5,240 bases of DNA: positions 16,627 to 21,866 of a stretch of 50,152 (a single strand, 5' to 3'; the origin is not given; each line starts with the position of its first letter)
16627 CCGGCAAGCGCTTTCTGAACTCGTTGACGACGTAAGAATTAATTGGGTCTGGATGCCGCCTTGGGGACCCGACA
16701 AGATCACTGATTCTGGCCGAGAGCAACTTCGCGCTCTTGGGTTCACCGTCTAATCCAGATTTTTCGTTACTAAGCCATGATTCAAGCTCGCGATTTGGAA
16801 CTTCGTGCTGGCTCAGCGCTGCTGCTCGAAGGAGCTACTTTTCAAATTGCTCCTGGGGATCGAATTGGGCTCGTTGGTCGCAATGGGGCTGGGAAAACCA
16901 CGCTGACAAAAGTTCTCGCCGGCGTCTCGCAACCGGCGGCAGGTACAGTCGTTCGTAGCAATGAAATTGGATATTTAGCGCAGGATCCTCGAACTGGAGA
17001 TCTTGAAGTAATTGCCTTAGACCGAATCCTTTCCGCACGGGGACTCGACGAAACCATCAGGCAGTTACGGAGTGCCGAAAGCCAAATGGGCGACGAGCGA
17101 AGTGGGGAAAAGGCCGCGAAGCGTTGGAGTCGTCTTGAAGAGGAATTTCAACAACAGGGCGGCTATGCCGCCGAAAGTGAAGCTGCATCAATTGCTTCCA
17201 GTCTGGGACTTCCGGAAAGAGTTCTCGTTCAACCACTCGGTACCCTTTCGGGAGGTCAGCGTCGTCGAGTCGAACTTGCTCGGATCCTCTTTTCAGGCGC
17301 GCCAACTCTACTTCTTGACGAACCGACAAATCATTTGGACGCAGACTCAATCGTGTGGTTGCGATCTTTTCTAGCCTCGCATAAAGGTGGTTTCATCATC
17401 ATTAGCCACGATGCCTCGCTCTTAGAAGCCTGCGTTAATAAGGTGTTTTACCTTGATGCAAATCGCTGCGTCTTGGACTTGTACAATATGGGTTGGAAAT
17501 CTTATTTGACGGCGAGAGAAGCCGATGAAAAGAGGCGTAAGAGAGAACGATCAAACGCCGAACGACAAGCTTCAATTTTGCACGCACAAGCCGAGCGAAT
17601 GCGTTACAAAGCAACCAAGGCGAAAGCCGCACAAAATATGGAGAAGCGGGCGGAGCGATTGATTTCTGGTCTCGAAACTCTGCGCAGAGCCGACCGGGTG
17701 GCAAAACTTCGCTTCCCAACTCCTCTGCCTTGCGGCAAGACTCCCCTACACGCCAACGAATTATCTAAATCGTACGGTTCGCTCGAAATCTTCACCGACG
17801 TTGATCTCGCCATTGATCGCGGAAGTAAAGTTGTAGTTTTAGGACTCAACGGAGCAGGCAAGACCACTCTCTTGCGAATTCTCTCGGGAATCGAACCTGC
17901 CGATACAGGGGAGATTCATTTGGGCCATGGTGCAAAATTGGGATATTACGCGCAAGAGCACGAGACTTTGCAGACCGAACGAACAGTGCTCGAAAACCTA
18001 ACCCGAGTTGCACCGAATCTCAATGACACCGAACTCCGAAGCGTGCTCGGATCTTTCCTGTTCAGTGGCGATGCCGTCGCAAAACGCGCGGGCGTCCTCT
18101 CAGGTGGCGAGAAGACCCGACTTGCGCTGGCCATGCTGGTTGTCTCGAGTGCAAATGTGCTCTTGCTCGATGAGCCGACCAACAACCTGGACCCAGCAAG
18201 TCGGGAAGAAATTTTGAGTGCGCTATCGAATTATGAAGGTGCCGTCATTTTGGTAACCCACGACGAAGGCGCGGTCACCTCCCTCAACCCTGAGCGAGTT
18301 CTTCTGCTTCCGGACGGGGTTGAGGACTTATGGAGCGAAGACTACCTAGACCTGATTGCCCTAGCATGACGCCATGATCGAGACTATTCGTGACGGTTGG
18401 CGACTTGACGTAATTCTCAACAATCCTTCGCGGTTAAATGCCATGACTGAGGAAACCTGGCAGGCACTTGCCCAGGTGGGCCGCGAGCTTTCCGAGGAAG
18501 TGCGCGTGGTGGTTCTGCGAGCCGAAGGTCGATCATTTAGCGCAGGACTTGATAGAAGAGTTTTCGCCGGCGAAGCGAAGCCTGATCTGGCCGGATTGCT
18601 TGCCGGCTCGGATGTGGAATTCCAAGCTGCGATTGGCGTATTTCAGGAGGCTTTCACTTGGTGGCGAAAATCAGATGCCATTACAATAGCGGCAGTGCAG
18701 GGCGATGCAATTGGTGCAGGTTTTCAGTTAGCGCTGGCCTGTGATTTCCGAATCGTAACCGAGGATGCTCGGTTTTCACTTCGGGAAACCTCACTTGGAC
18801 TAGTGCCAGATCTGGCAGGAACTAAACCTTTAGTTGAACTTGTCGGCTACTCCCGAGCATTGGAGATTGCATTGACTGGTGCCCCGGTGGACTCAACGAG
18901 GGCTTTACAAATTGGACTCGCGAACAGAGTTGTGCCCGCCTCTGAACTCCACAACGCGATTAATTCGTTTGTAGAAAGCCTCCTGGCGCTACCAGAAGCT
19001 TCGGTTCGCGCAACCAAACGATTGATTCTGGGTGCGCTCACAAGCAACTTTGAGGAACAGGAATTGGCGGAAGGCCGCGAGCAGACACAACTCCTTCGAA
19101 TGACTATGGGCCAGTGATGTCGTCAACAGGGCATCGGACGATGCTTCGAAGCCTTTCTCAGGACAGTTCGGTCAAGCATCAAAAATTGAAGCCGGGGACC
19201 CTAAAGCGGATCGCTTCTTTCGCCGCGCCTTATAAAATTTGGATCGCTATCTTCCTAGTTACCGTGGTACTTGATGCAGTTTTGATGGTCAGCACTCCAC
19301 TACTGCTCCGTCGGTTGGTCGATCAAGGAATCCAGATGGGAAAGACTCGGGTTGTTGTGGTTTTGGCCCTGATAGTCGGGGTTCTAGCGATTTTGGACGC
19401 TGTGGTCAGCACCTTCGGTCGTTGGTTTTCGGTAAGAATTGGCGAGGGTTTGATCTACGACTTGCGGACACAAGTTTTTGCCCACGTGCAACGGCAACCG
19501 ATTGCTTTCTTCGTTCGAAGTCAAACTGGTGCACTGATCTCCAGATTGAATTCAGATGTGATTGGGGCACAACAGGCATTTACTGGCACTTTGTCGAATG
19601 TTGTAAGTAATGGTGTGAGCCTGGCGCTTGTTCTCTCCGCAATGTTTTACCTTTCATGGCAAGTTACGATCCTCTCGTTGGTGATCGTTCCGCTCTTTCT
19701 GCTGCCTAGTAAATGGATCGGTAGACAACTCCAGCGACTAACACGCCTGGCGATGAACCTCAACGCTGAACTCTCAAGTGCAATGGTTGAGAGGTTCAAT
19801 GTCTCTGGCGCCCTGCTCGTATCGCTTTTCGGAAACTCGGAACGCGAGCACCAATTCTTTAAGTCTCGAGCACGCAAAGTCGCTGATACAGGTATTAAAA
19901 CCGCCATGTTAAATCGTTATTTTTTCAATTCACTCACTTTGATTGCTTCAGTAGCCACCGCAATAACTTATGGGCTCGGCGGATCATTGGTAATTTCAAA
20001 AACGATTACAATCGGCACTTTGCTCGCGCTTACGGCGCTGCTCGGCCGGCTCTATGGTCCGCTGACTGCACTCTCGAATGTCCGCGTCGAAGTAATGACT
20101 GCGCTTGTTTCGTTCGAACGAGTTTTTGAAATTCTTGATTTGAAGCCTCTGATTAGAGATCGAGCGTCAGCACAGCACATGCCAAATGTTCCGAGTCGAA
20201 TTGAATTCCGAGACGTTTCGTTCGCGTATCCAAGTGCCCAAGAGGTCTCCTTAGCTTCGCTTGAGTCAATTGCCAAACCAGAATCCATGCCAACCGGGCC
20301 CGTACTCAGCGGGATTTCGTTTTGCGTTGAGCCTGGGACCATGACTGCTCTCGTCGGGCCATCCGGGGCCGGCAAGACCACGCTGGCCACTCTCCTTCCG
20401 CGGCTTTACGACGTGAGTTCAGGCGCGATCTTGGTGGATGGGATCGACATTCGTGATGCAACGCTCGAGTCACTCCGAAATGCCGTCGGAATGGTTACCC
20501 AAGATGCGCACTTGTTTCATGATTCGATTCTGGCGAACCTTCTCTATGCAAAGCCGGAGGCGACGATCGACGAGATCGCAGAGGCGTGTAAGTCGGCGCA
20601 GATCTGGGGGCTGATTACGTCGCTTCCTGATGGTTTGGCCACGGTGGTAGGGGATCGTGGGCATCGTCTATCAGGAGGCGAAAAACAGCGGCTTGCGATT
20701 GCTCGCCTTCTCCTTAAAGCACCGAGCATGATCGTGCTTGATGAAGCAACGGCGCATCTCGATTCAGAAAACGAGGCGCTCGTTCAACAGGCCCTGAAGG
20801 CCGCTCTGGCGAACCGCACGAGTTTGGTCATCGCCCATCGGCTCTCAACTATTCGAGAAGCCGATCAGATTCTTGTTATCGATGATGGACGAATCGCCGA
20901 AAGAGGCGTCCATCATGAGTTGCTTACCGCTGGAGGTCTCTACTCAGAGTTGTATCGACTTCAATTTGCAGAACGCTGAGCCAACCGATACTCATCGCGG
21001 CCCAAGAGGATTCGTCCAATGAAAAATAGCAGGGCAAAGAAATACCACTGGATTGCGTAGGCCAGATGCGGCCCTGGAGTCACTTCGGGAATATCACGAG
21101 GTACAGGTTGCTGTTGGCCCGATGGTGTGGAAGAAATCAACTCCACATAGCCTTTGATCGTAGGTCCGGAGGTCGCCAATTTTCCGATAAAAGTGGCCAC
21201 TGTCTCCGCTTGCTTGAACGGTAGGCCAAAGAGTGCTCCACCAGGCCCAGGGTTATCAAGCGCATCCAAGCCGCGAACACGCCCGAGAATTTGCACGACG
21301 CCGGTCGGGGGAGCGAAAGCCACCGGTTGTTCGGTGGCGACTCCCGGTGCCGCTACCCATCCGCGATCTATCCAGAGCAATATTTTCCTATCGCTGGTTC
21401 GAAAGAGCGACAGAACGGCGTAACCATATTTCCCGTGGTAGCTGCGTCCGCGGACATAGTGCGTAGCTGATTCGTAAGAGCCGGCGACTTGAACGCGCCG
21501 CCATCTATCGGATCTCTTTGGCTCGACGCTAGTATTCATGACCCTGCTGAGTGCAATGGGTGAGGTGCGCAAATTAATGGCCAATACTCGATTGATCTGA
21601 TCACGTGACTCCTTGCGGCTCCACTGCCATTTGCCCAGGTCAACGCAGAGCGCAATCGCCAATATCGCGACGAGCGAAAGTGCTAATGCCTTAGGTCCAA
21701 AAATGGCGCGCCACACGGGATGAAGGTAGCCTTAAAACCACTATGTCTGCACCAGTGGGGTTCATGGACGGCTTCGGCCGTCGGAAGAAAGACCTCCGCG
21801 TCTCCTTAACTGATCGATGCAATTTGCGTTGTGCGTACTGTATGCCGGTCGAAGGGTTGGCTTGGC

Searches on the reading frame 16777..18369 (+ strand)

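Call 60: search_protein_families(library=pfam, proteins=[window:16777-18369:+], max_evalue=1e-8)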
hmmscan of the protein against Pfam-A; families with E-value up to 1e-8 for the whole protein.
window:16777-18369:+ (530 aa): 3 families
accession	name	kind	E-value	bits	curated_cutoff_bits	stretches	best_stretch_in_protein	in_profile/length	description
PF00005.33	ABC_tran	-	3.2e-51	173.9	25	2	17-185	1-137/137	ABC transporter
PF13304.12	AAA_21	-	2.1e-20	74.5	27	0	428-496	225-299/304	AAA domain, putative AbiEii toxin, Type IV TA system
PF02463.25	SMC_N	-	5.7e-14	52.5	40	0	31-221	28-206/220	RecF/RecN/SMC N terminal domain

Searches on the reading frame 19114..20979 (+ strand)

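Call 60: search_protein_families(library=pfam, proteins=[window:19114-20979:+], max_evalue=1e-8)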
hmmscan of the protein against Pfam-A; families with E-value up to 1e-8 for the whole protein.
window:19114-20979:+ (621 aa): 2 families
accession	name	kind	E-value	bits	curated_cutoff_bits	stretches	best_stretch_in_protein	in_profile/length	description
PF00664.28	ABC_membrane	-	6e-39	134.8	28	1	45-316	2-273/274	ABC transporter transmembrane region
PF00005.33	ABC_tran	-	1e-31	110.8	25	1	398-547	1-137/137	ABC transporter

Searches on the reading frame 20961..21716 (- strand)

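Call 61: search_protein_families(library=pfam, proteins=[window:20961-21716:-], max_evalue=1e-8)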
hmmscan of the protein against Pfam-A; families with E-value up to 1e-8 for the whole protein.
window:20961-21716:- (251 aa): 1 family
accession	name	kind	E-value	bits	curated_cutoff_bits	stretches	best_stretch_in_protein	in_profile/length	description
PF02104.20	SURF1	-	7.9e-31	108.4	23.4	1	19-229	2-205/205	SURF1 family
